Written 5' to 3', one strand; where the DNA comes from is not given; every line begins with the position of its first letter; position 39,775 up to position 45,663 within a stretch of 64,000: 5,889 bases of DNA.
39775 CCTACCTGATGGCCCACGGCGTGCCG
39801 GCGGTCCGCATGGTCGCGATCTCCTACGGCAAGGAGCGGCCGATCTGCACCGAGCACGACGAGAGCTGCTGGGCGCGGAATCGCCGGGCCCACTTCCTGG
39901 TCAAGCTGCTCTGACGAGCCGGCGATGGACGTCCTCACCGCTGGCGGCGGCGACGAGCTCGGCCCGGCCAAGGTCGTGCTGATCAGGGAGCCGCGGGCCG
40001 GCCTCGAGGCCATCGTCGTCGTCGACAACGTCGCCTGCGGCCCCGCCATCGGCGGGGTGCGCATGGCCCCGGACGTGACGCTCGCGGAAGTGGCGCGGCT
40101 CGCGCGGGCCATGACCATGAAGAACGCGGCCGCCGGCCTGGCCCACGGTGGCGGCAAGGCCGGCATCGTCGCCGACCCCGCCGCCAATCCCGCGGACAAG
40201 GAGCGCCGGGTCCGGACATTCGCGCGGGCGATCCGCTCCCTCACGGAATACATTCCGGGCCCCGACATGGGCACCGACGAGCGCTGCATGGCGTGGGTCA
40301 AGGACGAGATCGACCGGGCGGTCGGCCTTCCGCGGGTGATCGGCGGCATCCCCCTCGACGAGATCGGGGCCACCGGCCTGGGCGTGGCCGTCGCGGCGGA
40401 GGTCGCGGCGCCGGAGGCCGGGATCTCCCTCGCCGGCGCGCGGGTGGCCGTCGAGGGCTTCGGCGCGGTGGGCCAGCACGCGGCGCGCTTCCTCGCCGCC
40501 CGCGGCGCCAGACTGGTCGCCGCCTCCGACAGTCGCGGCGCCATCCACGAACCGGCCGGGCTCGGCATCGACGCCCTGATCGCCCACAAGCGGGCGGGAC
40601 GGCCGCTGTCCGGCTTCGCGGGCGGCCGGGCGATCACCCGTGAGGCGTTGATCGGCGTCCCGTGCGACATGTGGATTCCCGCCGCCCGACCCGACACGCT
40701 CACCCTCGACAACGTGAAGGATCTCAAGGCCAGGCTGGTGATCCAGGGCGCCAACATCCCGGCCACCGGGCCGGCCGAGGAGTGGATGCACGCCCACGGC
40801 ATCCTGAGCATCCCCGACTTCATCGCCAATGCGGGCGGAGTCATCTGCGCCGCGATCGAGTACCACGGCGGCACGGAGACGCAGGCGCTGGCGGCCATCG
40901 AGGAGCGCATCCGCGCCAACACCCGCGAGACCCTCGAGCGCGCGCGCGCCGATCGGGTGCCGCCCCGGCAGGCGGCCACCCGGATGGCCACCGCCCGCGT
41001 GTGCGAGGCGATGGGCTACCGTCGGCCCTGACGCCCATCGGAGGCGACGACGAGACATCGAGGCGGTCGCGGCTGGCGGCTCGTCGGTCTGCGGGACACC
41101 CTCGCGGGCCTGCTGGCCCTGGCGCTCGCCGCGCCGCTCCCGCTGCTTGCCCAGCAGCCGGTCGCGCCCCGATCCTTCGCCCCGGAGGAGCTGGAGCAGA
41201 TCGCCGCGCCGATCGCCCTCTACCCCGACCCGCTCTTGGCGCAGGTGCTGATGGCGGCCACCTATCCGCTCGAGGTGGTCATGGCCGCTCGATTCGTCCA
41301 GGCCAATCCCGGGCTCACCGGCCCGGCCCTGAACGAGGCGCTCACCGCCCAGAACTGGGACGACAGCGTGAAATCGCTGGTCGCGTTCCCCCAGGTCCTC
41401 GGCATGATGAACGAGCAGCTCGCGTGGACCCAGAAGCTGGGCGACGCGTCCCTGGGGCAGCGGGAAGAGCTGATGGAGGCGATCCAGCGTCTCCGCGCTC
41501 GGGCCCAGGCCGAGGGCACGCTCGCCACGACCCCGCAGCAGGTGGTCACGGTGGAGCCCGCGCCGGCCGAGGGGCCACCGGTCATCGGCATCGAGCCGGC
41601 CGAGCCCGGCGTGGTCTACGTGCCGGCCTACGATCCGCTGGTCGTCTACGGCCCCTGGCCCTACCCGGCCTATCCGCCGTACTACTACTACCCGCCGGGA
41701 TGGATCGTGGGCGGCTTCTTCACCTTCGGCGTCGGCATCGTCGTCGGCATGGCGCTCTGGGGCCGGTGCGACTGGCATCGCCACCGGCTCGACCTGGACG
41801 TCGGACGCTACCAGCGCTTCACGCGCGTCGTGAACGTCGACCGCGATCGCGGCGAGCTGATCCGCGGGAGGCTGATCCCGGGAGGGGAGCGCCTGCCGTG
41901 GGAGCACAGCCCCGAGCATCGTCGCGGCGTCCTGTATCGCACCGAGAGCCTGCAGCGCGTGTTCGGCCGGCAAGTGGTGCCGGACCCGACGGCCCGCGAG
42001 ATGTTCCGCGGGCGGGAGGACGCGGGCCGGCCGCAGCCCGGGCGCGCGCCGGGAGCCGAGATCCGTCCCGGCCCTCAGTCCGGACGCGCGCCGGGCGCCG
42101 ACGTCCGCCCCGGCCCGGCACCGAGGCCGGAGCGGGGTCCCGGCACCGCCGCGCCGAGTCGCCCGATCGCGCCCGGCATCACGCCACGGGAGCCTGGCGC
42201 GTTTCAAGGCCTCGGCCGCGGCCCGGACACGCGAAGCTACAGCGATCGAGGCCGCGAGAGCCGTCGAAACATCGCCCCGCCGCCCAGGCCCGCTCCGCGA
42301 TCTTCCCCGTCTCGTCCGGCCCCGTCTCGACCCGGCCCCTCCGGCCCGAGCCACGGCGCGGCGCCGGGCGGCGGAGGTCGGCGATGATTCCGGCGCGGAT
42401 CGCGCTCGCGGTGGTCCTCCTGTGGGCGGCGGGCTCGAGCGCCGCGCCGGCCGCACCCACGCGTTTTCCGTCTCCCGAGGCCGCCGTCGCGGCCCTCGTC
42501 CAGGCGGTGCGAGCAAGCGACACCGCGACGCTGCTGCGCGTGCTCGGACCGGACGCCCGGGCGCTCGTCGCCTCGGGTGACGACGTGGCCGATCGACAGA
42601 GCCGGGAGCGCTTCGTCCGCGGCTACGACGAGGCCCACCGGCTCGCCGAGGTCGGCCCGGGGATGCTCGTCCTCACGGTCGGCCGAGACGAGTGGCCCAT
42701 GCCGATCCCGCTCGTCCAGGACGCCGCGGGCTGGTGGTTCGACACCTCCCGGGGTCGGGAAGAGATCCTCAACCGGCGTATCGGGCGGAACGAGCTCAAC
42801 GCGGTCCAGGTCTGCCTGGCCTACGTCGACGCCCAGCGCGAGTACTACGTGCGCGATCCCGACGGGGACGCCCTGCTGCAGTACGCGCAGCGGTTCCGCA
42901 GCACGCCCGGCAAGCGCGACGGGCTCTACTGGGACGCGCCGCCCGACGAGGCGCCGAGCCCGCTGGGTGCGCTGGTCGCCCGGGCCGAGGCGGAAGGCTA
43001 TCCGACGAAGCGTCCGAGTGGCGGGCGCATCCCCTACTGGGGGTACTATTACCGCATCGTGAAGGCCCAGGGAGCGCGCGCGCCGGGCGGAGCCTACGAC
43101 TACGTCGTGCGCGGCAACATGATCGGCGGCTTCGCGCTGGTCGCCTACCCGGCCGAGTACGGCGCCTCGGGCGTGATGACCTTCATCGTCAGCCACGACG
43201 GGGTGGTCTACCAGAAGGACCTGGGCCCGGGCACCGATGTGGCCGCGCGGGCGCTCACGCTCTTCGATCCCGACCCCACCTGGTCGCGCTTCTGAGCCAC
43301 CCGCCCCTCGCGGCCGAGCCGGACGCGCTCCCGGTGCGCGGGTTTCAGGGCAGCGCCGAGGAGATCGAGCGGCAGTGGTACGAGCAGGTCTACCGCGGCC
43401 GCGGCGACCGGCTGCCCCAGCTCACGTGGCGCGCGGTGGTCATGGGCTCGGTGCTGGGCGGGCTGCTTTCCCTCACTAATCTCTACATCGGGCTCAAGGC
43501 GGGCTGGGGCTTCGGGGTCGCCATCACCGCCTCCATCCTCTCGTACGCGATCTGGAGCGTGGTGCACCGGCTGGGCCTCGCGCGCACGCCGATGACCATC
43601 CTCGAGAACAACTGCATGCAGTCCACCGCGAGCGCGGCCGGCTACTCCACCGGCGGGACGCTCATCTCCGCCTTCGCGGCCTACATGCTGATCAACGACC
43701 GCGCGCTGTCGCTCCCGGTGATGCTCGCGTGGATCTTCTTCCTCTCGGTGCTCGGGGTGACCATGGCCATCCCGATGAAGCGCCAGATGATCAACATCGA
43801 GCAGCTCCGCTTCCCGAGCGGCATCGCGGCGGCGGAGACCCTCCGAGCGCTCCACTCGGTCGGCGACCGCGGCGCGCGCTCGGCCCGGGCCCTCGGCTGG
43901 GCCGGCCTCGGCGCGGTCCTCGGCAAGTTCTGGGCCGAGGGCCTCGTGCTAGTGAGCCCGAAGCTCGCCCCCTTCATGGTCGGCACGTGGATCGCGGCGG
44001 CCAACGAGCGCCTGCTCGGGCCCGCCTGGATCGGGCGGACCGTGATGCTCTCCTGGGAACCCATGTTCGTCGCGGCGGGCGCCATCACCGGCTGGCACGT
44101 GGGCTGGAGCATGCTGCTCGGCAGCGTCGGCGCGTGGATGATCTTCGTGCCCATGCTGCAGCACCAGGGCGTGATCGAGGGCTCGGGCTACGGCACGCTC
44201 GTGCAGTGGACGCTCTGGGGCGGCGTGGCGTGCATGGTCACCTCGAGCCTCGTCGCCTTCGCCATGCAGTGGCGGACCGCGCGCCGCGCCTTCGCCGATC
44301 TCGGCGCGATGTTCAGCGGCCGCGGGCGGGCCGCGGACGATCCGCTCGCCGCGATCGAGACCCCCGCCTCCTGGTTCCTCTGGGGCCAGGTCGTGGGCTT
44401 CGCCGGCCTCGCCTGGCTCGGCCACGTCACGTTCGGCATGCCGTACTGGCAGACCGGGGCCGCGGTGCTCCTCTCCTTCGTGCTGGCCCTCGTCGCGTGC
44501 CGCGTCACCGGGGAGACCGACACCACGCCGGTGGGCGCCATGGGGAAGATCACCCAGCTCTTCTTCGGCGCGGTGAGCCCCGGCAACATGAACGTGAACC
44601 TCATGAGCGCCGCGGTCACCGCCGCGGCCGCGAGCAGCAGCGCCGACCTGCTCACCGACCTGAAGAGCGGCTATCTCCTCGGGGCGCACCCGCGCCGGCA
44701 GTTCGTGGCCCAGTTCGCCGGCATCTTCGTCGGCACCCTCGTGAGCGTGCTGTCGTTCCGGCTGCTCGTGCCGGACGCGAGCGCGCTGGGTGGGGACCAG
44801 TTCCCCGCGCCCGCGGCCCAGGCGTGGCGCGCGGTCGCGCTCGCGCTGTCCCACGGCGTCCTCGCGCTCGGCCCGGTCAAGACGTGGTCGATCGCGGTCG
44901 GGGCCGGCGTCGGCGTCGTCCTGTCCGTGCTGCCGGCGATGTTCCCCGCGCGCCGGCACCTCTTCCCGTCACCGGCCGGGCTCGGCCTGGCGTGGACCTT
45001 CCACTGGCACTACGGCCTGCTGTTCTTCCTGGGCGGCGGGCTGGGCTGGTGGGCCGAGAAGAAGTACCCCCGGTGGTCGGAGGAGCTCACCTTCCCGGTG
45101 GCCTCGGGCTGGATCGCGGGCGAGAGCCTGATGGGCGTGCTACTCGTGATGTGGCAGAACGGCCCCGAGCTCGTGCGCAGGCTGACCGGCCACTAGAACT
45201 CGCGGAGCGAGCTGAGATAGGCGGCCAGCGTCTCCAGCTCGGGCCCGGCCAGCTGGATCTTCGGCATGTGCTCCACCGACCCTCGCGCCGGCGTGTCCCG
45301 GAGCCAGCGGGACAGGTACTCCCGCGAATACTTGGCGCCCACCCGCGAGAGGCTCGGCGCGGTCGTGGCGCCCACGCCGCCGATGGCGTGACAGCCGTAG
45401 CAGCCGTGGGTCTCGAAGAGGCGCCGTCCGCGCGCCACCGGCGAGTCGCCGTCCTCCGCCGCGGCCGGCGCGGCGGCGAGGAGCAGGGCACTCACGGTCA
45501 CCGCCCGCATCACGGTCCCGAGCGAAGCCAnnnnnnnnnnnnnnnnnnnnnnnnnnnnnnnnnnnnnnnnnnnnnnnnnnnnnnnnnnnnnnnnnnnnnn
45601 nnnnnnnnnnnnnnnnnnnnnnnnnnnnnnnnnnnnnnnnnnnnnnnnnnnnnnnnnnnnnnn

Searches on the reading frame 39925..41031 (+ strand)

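Call 10: search_protein_families(library=pfam, proteins=[window:39925-41031:+])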
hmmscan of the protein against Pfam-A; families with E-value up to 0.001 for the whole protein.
window:39925-41031:+ (368 aa): 2 families
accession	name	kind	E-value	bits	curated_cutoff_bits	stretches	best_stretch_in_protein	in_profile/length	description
PF00208.27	ELFV_dehydrog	-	8.3e-53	180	23.4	1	140-365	1-239/241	Glutamate/Leucine/Phenylalanine/Valine dehydrogenase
PF02812.23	ELFV_dehydrog_N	-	6.7e-26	91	25.3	1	27-130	21-128/129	Glu/Leu/Phe/Val dehydrogenase, dimerisation domain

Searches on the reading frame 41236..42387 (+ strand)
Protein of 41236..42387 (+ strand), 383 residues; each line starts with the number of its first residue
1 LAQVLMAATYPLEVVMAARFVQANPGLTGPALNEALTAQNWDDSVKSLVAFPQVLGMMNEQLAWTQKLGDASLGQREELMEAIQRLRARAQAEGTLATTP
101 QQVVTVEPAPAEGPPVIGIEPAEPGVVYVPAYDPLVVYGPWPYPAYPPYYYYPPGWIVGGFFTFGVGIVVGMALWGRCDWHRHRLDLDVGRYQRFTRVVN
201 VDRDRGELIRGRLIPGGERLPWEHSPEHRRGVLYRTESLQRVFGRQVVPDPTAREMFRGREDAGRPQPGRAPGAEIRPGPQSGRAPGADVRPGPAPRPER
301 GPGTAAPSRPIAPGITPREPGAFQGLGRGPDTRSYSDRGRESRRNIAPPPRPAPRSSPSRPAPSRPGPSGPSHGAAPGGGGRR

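Call 10: search_protein_families(library=pfam, proteins=[window:41236-42387:+])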
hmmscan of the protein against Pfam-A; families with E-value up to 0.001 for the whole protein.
window:41236-42387:+ (383 aa): 1 family
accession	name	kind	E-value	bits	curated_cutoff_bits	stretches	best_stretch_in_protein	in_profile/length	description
PF11737.13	DUF3300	-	1.2e-66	224.9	25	1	1-202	20-216/227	Protein of unknown function (DUF3300)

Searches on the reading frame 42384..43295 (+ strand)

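Call 10: search_protein_families(library=pfam, proteins=[window:42384-43295:+])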
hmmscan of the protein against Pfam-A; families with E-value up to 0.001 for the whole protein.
window:42384-43295:+ (303 aa): 1 family
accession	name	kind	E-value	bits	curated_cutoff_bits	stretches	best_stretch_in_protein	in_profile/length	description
PF11453.13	DUF2950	-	3.5e-113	377.7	20.2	1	27-302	3-273/274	Protein of unknown function (DUF2950)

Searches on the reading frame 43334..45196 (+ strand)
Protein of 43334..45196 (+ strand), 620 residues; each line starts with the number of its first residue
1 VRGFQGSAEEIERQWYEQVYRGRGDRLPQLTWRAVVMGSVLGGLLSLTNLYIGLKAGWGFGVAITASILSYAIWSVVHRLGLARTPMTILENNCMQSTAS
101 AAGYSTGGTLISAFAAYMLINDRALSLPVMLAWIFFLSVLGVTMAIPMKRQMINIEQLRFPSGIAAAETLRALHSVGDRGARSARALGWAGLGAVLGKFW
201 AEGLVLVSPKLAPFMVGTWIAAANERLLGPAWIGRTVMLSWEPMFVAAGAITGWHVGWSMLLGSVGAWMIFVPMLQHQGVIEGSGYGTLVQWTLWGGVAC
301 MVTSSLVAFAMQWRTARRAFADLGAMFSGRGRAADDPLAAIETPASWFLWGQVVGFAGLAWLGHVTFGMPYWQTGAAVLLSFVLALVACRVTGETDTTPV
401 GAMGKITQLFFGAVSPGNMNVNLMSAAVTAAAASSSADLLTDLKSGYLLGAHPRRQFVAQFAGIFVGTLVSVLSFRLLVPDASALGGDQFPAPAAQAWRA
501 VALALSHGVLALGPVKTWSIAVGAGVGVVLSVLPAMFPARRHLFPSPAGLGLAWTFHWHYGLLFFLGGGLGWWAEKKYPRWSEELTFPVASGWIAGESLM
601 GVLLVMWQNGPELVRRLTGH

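Call 11: search_protein_families(library=pfam, proteins=[window:43334-45196:+])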
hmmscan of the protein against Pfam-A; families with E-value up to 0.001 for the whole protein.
window:43334-45196:+ (620 aa): 1 family
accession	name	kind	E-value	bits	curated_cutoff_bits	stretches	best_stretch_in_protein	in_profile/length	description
PF03169.20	OPT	-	8.5e-89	299.3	25.8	1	29-607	1-622/623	OPT oligopeptide transporter protein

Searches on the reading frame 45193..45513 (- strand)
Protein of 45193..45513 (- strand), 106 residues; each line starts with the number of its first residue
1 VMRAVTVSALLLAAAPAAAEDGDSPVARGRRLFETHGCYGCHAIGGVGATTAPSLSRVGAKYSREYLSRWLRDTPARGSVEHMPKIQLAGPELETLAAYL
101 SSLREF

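Call 11: search_protein_families(library=pfam, proteins=[window:45193-45513:-])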
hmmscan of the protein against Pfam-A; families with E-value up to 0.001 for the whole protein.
window:45193-45513:- (106 aa): 2 families
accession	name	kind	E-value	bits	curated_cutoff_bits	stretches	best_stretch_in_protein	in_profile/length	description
PF00034.26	Cytochrom_C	-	9.3e-08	33.7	21.3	1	26-72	1-47/90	Cytochrome c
PF13442.11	Cytochrome_CBB3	-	1.6e-05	25.6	27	1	26-100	3-68/68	Cytochrome C oxidase, cbb3-type, subunit III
